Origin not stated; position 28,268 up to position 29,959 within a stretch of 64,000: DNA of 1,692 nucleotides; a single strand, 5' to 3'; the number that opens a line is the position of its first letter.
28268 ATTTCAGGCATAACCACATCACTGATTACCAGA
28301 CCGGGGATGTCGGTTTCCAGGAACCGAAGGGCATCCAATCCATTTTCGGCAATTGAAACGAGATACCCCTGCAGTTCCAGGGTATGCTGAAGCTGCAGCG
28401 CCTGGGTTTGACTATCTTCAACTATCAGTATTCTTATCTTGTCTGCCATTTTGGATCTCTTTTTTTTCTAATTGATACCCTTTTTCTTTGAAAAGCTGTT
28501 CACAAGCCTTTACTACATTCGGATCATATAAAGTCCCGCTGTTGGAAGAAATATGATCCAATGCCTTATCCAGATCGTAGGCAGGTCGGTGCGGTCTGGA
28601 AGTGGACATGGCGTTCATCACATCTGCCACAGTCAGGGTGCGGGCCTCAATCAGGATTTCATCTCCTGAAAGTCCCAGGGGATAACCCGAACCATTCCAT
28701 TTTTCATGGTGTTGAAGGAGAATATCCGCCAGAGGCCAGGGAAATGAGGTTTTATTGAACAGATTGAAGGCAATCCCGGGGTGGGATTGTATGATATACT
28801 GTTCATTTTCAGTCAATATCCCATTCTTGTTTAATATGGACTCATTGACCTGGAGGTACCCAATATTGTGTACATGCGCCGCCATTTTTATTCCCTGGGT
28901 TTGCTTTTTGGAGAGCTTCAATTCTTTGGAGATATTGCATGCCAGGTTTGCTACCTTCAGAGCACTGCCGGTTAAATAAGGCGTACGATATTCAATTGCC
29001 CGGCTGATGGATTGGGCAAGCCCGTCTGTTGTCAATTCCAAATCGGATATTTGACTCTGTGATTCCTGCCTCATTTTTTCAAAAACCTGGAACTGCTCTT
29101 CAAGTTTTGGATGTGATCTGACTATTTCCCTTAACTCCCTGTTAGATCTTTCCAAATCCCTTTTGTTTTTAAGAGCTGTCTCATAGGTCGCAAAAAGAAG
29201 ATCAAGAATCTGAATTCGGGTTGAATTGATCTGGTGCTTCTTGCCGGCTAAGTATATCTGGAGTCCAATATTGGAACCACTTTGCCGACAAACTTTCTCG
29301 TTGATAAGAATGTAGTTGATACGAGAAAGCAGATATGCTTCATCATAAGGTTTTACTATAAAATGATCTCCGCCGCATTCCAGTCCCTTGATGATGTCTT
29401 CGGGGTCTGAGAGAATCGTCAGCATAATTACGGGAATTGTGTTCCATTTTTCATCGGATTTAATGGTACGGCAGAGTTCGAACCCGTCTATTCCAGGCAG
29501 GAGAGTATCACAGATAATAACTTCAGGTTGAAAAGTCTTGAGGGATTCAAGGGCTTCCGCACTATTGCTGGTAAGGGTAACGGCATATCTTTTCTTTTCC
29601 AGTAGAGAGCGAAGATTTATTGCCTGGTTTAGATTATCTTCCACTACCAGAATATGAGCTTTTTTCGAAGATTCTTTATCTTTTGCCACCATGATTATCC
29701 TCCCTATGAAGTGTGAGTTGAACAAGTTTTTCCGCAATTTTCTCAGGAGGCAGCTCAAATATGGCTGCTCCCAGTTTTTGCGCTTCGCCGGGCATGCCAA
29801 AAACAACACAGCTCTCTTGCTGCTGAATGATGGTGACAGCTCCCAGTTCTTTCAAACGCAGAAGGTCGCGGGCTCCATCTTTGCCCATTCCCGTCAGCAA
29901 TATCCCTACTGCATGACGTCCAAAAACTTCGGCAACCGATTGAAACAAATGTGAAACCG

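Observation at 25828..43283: Che-like chemosensory cluster whose terminal genes are a degenerate HD-GYP receiver protein and a GAF hybrid kinase rather than motor components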

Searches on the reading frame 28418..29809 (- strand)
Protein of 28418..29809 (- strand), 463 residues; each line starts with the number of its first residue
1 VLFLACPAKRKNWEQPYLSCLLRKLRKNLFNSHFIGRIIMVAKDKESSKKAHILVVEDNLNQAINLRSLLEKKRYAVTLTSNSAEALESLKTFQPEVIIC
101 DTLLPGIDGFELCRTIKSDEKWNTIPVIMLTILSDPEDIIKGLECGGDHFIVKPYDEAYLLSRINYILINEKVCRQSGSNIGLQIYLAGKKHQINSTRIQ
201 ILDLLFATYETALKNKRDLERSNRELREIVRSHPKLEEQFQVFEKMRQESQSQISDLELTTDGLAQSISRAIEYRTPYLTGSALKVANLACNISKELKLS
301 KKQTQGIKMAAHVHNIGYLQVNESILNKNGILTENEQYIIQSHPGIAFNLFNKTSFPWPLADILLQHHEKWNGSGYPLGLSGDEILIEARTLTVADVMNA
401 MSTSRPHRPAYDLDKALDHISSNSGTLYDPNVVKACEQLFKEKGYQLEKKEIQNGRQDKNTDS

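Call 4: search_protein_families(library=pfam, proteins=[window:28418-29809:-])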
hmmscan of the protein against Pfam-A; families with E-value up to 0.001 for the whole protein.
window:28418-29809:- (463 aa): 4 families
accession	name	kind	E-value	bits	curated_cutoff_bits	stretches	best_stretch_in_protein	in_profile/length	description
PF13487.12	HD_5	-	1.9e-34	119.3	27.2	1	268-432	3-170/170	HD domain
PF00072.30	Response_reg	-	5.3e-26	91.4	30.2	1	53-164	1-110/111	Response regulator receiver domain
PF01966.28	HD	-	5.1e-10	40.1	22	1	284-401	6-116/116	HD domain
PF23198.2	PDE8A_N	-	0.00045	20.6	29.6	1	55-134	15-95/147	PDE8A-like, N-terminal domain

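Call 15: find_homologous_proteins(query=window:28418-29692:-, max_evalue=1e-20)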
Query window:28418-29692:- (424 aa): 1356 proteins with E <= 1e-20 among 7109 candidates; the best 120 are listed.
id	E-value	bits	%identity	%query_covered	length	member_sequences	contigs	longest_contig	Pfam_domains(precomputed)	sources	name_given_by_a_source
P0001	3.4e-135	469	57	49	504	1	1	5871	PF13426.14,PF13487.13,PF01966.29,PF00989.32,PF00072.31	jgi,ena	-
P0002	1.4e-128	447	53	46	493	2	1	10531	PF13426.14,PF13487.13,PF01966.29,PF00989.32,PF00072.31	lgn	-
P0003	1.5e-127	444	53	47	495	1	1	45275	PF13487.13,PF01966.29,PF00989.32,PF00072.31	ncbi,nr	ncbi:response regulator [Desulfobacterales bacterium HSG17]|nr:response regulator [Desulfobacterales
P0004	5.9e-127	442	54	47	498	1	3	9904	PF13188.14,PF13487.13,PF01966.29,PF00072.31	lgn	-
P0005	2.3e-105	371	43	95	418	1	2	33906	PF13487.13,PF01966.29,PF00072.31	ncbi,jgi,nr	ncbi:MAG: response regulator [Peptococcaceae bacterium]|nr:MAG: response regulator [Peptococcaceae b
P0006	3.0e-102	361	44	91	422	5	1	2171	PF08668.19,PF13487.13,PF01966.29,PF00072.31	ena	-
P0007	5.4e-96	340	42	48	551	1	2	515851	PF13426.14,PF13188.14,PF12860.14,PF13487.13,PF01966.29,PF08448.17,PF00989.32,PF00072.31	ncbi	-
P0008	1.7e-94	335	41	96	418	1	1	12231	PF13487.13,PF01966.29,PF00072.31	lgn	-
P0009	5.7e-91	324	40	93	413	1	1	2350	PF13487.13,PF01966.29,PF00072.31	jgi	jgi:putative nucleotidyltransferase with HDIG domain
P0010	9.6e-91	323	43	49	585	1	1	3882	PF13185.13,PF13487.13,PF01966.29,PF01590.33,PF00072.31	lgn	-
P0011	2.2e-90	322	41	93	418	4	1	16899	PF13487.13,PF01966.29,PF00072.31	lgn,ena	-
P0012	6.5e-90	320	41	95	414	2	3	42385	PF13487.13,PF01966.29,PF00072.31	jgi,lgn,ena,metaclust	metaclust:\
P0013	8.8e-87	310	44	45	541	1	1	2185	PF08447.19,PF13426.14,PF13188.14,PF13487.13,PF01966.29,PF00989.32,PF00072.31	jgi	jgi:PAS domain S-box-containing protein/putative nucleotidyltransferase with HDIG domain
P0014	2.6e-86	308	45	46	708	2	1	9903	PF08447.19,PF13426.14,PF13188.14,PF13487.13,PF01966.29,PF00072.31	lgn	-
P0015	1.1e-83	300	46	41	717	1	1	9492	PF02518.32,PF00512.32,PF23198.2,PF00072.31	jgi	-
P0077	8.3e-63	231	48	43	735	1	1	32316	PF02518.32,PF00512.32,PF23198.2,PF00072.31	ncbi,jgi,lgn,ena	-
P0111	6.8e-60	221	44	46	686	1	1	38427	PF13581.13,PF02518.32,PF00512.32,PF00072.31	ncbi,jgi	ncbi:MAG TPA: response regulator [Acidobacteriaceae bacterium]|jgi:signal transduction histidine kin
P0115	1.1e-59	221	40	48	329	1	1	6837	PF13487.13,PF01966.29,PF00072.31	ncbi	-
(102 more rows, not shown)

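Call 21: search_solved_structures(query=window:28418-29692:-, max_evalue=0.00001, show_alignments=3)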
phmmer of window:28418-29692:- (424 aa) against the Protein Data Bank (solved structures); distinct sequences matched with E-value up to 0.00001: 206 (the best 60 are shown).
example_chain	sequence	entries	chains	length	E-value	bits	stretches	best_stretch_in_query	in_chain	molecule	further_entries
5z7c_A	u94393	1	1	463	1.4e-32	116.4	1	226-396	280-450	3'3'-cGAMP-specific phosphodiesterase 3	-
3gt7_A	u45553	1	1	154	1.2e-28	103.4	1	8-143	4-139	Sensor protein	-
4mcw_A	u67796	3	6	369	2.6e-24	89.2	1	223-394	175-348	Metal dependent phosphohydrolase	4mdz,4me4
9g85_A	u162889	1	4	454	2.5e-23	85.9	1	12-128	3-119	Response regulator PleD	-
2wb4_A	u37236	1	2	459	2.6e-23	85.8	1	12-128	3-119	DIGUANYLATE CYCLASE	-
9g86_A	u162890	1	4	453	3.1e-23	85.6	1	12-128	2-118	Response regulator PleD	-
1w25_A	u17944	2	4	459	3.2e-23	85.5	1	12-128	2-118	STALKED-CELL DIFFERENTIATION CONTROLLING PROTEIN | RESPONSE REGULATOR PLED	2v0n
9rbz_A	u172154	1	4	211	1.8e-22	83.1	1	229-403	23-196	HD domain/sensory box protein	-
9rc0_A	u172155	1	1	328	5e-22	81.6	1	228-403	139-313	HD domain/sensory box protein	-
9xzo_A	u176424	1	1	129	1.2e-18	70.5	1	12-129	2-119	De novo protein M1X0B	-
3t6k_A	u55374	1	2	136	1.3e-18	70.3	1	12-131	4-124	Response regulator receiver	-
3nhz_A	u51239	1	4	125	5.2e-18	68.4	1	11-126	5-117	Two component system transcriptional regulator mtrA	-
2gwr_A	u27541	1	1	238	9.1e-18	67.6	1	11-165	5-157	DNA-binding response regulator mtrA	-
12aw_A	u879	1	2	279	5.6e-17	65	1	13-134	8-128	HYBRID TWO-COMPONENT SYSTEM PROTEIN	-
6is1_A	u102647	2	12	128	9.9e-17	64.2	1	12-130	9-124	Response regulator ArlR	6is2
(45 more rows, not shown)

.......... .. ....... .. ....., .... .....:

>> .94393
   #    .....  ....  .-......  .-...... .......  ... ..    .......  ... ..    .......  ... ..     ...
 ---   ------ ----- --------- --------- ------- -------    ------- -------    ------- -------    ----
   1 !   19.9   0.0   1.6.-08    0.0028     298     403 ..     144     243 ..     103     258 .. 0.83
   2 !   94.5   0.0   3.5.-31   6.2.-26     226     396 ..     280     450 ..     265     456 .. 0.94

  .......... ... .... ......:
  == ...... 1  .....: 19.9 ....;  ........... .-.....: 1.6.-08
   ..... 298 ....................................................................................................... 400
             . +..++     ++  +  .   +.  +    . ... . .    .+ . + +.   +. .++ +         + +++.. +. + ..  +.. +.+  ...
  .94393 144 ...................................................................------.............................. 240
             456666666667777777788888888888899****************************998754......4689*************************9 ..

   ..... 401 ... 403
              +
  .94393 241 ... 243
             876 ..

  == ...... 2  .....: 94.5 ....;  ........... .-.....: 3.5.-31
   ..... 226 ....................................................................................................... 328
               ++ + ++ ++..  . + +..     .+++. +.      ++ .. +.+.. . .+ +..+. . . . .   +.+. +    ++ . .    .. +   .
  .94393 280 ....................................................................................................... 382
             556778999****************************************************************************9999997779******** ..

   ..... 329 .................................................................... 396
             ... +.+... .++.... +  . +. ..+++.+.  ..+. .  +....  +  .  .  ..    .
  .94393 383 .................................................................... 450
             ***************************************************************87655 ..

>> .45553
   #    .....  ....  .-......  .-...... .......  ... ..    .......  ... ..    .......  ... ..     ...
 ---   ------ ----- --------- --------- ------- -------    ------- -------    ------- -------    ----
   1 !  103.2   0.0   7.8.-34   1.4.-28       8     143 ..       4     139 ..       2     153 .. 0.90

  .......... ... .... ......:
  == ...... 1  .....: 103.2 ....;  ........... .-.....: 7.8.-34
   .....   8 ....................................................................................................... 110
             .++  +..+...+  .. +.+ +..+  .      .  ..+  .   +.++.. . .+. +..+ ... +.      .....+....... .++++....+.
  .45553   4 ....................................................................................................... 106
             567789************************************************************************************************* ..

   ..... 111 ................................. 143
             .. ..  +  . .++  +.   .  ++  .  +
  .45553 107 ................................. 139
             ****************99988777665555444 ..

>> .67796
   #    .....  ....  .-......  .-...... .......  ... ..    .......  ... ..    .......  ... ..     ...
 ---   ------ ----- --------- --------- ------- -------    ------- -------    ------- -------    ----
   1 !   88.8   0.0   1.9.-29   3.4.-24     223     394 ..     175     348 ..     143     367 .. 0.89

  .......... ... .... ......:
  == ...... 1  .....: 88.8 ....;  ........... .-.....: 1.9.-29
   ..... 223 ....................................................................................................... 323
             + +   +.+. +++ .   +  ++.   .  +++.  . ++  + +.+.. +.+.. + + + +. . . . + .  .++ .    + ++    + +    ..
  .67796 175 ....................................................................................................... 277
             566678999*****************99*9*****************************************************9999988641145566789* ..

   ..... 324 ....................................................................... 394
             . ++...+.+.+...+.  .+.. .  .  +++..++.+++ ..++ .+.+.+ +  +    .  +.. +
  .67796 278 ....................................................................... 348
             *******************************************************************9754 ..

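Call 24: find_encoding_contigs(protein=P0004, flank=10000, max_places=2)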
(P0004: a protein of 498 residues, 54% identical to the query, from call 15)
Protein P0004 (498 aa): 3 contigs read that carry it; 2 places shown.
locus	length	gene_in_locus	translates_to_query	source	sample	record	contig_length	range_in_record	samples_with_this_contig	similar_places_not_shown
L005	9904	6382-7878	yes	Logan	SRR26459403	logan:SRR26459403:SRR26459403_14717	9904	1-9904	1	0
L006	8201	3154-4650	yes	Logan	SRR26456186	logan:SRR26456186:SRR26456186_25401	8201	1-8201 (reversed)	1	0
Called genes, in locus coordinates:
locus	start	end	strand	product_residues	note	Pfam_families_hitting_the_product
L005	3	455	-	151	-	?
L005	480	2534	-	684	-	PF02743:dCache_1, PF00672:HAMP, PF00015:MCPsignal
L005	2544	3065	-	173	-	PF01584:CheW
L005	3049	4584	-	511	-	PF01739:CheR, PF07719:TPR_2 (faint), PF12895:ANAPC3 (faint), PF13181:TPR_8 (faint), PF13432:TPR_16 (faint), PF00515:TPR_1 (faint), PF13414:TPR_11 (faint), PF14559:TPR_19 (faint)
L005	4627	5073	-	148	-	PF01584:CheW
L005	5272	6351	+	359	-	PF00072:Response_reg, PF01339:CheB_methylest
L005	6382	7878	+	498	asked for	PF00072:Response_reg, PF13188:PAS_8 (faint), PF13487:HD_5, PF01966:HD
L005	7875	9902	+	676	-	?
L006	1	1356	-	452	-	?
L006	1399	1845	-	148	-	PF01584:CheW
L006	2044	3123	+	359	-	PF00072:Response_reg, PF01339:CheB_methylest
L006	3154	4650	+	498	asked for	PF00072:Response_reg, PF13188:PAS_8 (faint), PF13487:HD_5, PF01966:HD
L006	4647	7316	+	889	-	PF00072:Response_reg, PF01590:GAF (weak), PF00512:HisKA, PF02518:HATPase_c, PF00072:Response_reg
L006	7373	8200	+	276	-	?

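Call 25: find_encoding_contigs(protein=P0001, flank=10000, max_places=2)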
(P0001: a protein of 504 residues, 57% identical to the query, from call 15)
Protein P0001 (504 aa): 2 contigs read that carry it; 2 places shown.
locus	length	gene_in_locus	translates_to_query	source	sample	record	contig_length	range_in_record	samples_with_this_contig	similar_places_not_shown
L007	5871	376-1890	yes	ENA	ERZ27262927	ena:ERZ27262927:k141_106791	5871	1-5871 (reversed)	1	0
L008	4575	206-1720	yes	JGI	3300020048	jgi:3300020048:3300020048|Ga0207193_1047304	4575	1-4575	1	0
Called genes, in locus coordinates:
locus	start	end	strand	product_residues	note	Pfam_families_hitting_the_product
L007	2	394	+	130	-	?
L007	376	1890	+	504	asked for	PF00072:Response_reg, PF00989:PAS, PF13426:PAS_9 (weak), PF13487:HD_5, PF01966:HD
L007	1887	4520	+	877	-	PF00072:Response_reg, PF01590:GAF, PF13185:GAF_2 (weak), PF00512:HisKA, PF02518:HATPase_c, PF00072:Response_reg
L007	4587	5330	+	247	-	PF03372:Exo_endo_phos, PF14529:Exo_endo_phos_2 (faint)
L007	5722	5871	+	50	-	?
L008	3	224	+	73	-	?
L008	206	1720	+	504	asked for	PF00072:Response_reg, PF00989:PAS, PF13426:PAS_9 (weak), PF13487:HD_5, PF01966:HD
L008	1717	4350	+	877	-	PF00072:Response_reg, PF01590:GAF, PF13185:GAF_2 (weak), PF00512:HisKA, PF02518:HATPase_c, PF00072:Response_reg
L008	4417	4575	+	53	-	?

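Call 27: find_related_loci(query=A2, collection=genome_contigs, flank=10000)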
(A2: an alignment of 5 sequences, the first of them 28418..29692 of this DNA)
Query A2 (424 aa) in genome_contigs; peptide patterns used: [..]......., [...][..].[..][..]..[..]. (x = any residue, [..] = any of these).
600 stretches matched a pattern (row limit reached: there are more); 589 encode a relative of the query (tblastn E <= 1e-3); the best 80 are kept; 80 distinct loci.
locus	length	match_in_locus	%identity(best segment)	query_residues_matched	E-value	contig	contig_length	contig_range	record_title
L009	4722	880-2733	44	9-410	3e-57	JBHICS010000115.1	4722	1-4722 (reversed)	MAG: Candidatus Brocadiales bacterium isolate Bea_3_bin.8 NODE_7436_length_4722_cov_3.626312, whole genome shotgun seque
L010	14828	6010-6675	40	179-410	1e-55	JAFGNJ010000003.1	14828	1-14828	MAG: Deltaproteobacteria bacterium isolate Zod_Metabat.542 k87_394715, whole genome shotgun sequence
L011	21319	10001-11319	49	11-210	4e-55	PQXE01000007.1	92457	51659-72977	MAG: Deltaproteobacteria bacterium isolate E20SeepSRB2 NODE_7_length_92457_cov_19.5077, whole genome shotgun sequence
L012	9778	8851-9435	45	9-199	5e-55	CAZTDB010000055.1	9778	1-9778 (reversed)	MAG TPA_asm: uncultured Ignavibacteriaceae bacterium isolate SRP093185_co1_159 genome assembly, contig: NODE_5133_length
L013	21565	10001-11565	51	14-187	2e-53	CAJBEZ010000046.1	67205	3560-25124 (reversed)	MAG: uncultured Desulfomonile sp. isolate Loc090721-8-6m_bin-0154 genome assembly, contig: bin-0154:046/120, whole genom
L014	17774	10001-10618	43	207-412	5e-53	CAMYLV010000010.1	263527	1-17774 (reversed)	MAG: uncultured Desulfobacterales bacterium isolate FCS_Desulfobacterota_01 genome assembly, contig: scaffold_59, whole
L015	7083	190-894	42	14-259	2e-52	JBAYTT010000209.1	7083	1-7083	MAG: Pelobacteraceae bacterium isolate SO_2016_LW3_15 scaffold16699_LW162_2016, whole genome shotgun sequence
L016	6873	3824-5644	50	3-190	3e-52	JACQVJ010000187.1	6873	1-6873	MAG: Ignavibacteriae bacterium isolate NC_groundwater_1460_Ag_S-0.65um_52_13 S_p65_S5_coassembly_k141_2756700, whole gen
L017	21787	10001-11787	38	6-222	3e-52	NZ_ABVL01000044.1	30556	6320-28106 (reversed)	Chthoniobacter flavus Ellin428 ctg35, whole genome shotgun sequence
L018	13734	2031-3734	43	1-189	8e-52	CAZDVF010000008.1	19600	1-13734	MAG TPA_asm: uncultured bacterium isolate binchicken_co256_218 genome assembly, contig: NODE_5726_length_19600_cov_4.409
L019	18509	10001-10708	39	14-244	1e-51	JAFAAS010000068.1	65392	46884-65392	MAG: Verrucomicrobia bacterium isolate OH_PFB_91 k127_426640, whole genome shotgun sequence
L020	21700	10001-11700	42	4-215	5e-49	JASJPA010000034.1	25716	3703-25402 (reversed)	MAG: Sulfuricella sp. isolate MAG_156 NODE_828_length_25716_cov_911.780874, whole genome shotgun sequence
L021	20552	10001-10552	46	7-190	2e-48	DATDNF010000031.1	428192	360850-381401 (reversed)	MAG TPA_asm: Geobacteraceae bacterium isolate SMAG_U430 k141_1259882, whole genome shotgun sequence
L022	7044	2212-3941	43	14-218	8e-49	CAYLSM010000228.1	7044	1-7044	MAG TPA_asm: uncultured Gemmatimonadales bacterium isolate binchicken_co20_334 genome assembly, contig: NODE_19085_lengt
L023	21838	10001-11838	36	8-236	2e-48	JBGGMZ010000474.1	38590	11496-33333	MAG: Chthoniobacter sp. isolate bin.029 k141_568171, whole genome shotgun sequence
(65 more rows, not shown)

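Call 46: search_protein_families(library=ncbifam, proteins=[window:28418-29692:-], max_evalue=1e-10)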
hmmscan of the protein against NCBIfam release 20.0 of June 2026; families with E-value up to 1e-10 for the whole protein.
window:28418-29692:- (424 aa): 52 families (the best 25 are shown)
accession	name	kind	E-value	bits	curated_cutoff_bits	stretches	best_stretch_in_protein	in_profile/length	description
NF053512.1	nitric_RR_NosR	exception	5.5e-49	167.3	400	1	14-412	1-365/422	response regulator c-di-GMP phosphodiesterase, NosR family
NF007135.0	PRK09581.1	equivalog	6e-31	107.7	474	1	12-225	3-214/457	PleD family two-component system response regulator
TIGR02154.1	PhoB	equivalog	3.3e-27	95.2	296.2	1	12-134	3-125/226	phosphate regulon transcriptional regulator PhoB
NF040689.1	MtrAB_MtrA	equivalog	2e-26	92.7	300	1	14-171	1-156/219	MtrAB system response regulator MtrA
NF041733.1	resp_reg_CseB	equivalog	2.6e-24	85.9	350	1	13-131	2-117/228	two-component system response regulator CseB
NF041734.1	resp_reg_RppA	equivalog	2.2e-23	82.8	250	1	13-128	2-117/229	two-component system response regulator RppA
NF045944.1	ResRegRpaBCyano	equivalog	1.8e-22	79.8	330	1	15-141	1-124/229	response regulator transcription factor RpaB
NF008296.0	PRK11083.1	equivalog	4.1e-21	75.4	273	1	10-143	2-132/228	two-component system response regulator CreB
NF053854.1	RespRegPhoBBctds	equivalog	4.8e-20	71.9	270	1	14-163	1-157/225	two-component system response regulator PhoB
NF007982.1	PRK10710.1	equivalog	7e-20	71.6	380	1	8-166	4-157/235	envelope stress response regulator BaeR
TIGR01387.1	cztR_silR_copR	subfamily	8.2e-20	71.4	279.2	1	14-168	1-154/218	heavy metal response regulator transcription factor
NF007005.1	PRK09468.1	equivalog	2.6e-19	69.6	331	1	10-132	2-122/237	osmolarity response regulator transcription factor OmpR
NF045991.1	RespRegCtrARhodob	equivalog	3.1e-19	69.6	350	1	14-164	3-152/224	response regulator transcription factor CtrA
NF040534.1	resp_reg_YycF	equivalog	3.5e-19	69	340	1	13-134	2-120/231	response regulator YycF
NF051850.1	RespRegRprY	equivalog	2.1e-18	66.6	370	1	10-133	3-124/234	response regulator transcription factor RprY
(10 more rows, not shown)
